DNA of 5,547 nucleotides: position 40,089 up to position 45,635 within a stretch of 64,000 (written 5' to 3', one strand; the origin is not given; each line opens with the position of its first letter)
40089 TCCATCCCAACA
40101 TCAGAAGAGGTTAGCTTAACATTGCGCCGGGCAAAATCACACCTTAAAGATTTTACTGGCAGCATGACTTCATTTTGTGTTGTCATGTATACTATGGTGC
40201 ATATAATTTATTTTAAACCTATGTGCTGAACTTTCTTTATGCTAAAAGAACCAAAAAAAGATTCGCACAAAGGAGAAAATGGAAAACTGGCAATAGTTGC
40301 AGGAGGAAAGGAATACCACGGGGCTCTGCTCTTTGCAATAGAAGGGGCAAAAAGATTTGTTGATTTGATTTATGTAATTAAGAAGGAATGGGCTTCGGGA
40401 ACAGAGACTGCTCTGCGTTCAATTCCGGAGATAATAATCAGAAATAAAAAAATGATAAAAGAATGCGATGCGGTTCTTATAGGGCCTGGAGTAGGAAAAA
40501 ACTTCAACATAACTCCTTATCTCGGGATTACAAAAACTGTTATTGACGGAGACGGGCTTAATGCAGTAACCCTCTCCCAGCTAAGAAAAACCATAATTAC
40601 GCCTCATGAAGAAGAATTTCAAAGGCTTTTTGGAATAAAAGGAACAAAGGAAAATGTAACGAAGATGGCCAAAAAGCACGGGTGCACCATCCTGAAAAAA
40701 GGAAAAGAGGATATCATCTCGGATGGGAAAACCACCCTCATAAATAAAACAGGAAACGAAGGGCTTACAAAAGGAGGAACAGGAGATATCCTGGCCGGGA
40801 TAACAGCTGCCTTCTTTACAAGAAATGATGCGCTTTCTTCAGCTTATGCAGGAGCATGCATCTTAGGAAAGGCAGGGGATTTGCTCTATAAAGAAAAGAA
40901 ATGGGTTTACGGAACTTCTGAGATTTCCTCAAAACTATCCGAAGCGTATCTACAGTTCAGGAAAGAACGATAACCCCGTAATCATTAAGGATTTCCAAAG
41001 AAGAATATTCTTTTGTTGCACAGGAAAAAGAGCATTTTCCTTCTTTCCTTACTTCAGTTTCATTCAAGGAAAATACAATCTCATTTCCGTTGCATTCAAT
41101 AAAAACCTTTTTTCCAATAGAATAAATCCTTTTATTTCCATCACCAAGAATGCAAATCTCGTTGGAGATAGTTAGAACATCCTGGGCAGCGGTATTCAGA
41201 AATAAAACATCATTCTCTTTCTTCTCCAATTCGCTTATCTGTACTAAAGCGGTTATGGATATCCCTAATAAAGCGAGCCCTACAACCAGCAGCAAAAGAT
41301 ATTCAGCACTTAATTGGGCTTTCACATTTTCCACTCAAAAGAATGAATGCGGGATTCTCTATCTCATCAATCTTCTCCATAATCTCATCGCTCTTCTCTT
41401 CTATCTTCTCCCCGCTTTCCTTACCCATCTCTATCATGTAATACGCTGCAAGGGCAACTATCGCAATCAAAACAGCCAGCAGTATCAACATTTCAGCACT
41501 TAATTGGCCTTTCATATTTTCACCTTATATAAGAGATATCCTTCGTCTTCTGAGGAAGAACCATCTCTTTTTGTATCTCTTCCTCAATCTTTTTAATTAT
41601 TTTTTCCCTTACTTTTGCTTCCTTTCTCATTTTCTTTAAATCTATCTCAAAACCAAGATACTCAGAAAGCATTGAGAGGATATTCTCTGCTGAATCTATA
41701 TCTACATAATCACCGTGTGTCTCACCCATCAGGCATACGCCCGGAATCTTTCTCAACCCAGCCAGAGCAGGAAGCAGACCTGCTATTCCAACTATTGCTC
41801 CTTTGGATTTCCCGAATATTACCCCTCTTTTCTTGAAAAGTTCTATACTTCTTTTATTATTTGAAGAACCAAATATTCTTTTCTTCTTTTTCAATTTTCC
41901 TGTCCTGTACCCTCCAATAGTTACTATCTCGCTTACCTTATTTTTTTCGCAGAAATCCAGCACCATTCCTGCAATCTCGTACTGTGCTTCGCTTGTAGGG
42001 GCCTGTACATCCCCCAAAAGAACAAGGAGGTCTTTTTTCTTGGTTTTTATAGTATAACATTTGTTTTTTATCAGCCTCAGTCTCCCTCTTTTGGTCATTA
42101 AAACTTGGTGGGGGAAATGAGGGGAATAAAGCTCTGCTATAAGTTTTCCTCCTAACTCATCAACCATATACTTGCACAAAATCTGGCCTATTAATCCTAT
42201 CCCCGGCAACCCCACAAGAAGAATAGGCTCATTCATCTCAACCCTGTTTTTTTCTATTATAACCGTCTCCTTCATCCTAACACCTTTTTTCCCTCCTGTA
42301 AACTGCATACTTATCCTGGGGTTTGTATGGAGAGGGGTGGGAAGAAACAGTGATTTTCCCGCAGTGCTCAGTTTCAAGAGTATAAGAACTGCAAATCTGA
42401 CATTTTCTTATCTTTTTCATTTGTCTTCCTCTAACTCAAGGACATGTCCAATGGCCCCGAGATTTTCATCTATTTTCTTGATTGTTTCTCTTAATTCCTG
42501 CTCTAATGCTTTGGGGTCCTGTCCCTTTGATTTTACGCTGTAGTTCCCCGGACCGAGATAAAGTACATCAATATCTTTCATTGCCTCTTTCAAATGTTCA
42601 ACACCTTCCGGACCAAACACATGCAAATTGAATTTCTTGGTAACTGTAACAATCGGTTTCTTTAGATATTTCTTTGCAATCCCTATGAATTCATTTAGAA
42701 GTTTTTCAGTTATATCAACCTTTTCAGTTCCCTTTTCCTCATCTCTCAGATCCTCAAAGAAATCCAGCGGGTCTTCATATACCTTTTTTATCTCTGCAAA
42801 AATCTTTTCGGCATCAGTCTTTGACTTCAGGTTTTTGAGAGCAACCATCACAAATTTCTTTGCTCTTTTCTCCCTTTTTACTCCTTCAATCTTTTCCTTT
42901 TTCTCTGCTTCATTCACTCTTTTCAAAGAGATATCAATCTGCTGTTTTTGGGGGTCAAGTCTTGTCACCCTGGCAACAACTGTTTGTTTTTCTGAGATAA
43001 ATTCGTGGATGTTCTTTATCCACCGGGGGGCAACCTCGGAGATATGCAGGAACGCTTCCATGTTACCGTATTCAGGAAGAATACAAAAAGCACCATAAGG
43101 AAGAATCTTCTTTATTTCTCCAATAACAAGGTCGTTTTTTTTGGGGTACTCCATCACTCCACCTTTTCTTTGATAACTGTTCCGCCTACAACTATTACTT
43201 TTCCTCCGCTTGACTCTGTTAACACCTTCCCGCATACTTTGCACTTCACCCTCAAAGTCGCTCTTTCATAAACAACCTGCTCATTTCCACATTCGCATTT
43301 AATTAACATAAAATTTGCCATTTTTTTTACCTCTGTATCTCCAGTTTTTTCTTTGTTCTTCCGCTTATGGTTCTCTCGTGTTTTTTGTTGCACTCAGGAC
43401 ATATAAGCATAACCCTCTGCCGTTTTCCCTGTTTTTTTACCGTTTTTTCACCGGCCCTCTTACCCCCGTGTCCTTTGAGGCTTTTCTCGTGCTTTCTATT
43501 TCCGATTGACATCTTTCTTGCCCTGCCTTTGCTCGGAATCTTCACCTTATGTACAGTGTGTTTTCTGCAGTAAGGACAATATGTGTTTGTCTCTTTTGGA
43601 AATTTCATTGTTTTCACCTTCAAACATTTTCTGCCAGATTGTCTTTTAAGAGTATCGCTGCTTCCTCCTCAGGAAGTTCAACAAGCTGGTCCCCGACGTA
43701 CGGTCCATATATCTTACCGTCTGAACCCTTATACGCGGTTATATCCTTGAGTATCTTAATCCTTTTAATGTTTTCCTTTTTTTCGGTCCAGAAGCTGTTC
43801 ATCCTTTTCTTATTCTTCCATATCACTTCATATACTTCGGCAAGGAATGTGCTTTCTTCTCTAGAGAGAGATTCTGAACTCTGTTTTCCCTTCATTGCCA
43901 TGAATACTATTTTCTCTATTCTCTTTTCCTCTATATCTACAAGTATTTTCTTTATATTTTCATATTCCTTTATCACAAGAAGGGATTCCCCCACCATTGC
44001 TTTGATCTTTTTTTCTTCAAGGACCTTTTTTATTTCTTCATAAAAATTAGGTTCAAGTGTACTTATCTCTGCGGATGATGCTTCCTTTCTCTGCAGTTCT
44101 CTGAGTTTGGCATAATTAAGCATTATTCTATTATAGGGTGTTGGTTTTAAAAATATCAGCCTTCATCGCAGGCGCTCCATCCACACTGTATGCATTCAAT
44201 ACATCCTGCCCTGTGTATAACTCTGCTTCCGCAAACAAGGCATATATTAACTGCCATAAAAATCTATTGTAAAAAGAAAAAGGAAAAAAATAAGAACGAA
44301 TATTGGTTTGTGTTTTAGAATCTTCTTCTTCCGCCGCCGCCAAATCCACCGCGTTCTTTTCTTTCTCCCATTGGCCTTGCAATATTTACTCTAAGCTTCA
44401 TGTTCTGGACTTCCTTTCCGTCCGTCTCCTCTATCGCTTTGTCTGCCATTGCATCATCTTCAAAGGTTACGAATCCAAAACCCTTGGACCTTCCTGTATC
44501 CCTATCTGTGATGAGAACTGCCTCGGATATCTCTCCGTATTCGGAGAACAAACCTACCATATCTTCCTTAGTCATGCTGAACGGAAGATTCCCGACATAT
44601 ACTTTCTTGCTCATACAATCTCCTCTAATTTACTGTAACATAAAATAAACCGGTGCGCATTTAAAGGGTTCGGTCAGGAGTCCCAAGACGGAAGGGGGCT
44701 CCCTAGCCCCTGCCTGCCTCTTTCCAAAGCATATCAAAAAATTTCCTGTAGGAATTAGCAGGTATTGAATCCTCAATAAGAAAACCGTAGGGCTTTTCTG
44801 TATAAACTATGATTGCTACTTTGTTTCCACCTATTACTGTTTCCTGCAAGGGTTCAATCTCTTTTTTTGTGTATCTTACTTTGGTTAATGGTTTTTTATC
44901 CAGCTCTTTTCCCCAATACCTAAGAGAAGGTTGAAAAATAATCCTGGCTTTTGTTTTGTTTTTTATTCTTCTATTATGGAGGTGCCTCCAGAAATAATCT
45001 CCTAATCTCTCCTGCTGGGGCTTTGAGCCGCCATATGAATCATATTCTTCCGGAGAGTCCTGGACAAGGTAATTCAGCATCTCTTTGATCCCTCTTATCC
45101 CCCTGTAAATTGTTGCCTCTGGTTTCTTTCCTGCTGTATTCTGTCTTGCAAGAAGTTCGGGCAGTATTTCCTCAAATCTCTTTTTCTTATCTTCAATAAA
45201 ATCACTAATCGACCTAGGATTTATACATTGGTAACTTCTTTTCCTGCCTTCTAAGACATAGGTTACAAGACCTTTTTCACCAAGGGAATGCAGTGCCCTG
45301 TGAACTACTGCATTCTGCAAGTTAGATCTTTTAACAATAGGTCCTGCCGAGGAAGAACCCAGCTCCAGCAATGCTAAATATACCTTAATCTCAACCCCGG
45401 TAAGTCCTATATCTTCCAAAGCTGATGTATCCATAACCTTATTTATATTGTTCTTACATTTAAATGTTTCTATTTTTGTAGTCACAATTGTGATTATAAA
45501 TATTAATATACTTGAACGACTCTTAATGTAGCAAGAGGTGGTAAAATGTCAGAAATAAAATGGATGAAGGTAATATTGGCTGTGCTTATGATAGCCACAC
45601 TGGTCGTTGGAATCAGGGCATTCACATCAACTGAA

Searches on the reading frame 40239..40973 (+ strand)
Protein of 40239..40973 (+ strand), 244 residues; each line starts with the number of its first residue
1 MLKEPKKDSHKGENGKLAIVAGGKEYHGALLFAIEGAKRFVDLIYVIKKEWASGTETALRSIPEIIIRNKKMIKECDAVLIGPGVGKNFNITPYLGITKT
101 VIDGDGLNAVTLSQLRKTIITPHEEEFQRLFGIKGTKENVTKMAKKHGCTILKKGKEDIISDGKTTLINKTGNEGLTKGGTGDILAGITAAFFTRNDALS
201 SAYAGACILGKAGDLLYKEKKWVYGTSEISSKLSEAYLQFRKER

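Call 85: search_protein_families(library=pfam, proteins=[window:40239-40973:+], max_evalue=0.001)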
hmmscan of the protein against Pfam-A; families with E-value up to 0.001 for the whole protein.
window:40239-40973:+ (244 aa): 2 families
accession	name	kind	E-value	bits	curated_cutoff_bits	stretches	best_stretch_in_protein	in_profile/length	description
PF01256.23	Carb_kinase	-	6.7e-35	121.1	27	1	18-233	2-240/242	NAD(P)H-hydrate dehydratase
PF02110.20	HK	-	1.1e-07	31.9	27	1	137-217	141-223/247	Hydroxyethylthiazole kinase family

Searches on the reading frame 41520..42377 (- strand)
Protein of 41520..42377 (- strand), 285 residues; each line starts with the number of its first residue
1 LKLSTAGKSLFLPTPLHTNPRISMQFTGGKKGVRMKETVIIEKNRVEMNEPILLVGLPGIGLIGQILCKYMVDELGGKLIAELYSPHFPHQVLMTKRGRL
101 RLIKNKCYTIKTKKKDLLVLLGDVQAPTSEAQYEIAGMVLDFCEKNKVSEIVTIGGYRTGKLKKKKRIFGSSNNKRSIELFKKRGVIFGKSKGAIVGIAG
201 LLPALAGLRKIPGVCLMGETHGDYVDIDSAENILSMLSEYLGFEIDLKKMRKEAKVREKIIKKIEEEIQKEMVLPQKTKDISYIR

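Call 85: search_protein_families(library=pfam, proteins=[window:41520-42377:-], max_evalue=0.001)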
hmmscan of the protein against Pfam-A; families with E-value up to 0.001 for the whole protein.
window:41520-42377:- (285 aa): 1 family
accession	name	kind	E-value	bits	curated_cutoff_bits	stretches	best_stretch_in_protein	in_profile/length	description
PF09754.15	PAC2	-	7.5e-43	147.3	25.8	1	53-264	1-214/215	PAC2 family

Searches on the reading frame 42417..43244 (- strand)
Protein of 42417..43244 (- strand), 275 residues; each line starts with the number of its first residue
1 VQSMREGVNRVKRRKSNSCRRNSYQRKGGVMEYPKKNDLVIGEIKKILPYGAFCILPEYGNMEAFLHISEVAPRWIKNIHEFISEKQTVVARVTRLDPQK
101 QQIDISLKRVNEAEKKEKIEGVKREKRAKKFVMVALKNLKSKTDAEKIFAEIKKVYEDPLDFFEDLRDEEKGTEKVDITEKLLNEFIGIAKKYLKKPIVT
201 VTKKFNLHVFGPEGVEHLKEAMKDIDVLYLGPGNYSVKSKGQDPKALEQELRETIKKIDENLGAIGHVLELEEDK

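Call 85: search_protein_families(library=pfam, proteins=[window:42417-43244:-], max_evalue=0.001)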
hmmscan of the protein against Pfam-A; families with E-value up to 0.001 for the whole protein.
window:42417-43244:- (275 aa): 2 families
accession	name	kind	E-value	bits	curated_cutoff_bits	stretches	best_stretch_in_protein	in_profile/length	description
PF07541.17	EIF_2_alpha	-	3.9e-13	49.8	22.8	1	146-243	3-113/114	Eukaryotic translation initiation factor 2 alpha subunit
PF00575.29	S1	-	1.9e-09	38.2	22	1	34-108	2-74/74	S1 RNA binding domain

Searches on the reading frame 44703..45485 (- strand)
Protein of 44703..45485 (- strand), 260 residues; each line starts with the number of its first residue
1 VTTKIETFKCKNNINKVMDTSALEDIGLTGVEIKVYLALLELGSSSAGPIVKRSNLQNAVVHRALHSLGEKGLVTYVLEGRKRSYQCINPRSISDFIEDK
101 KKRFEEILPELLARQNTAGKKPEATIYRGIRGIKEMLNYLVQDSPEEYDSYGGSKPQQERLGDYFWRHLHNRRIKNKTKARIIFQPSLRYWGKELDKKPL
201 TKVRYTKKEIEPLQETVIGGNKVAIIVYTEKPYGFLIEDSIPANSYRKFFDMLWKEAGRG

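Call 86: search_protein_families(library=pfam, proteins=[window:44703-45485:-], max_evalue=0.001)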
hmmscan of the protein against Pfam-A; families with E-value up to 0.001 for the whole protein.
window:44703-45485:- (260 aa): 2 families
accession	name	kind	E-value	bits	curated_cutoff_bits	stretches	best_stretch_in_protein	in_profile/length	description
PF01978.25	TrmB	-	2.3e-13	50.2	25.6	1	23-90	1-67/68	Sugar-specific transcriptional regulator TrmB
PF08221.17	HTH_9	-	0.00053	20.5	23.4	1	34-78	17-61/62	RNA polymerase III subunit RPC82 helix-turn-helix domain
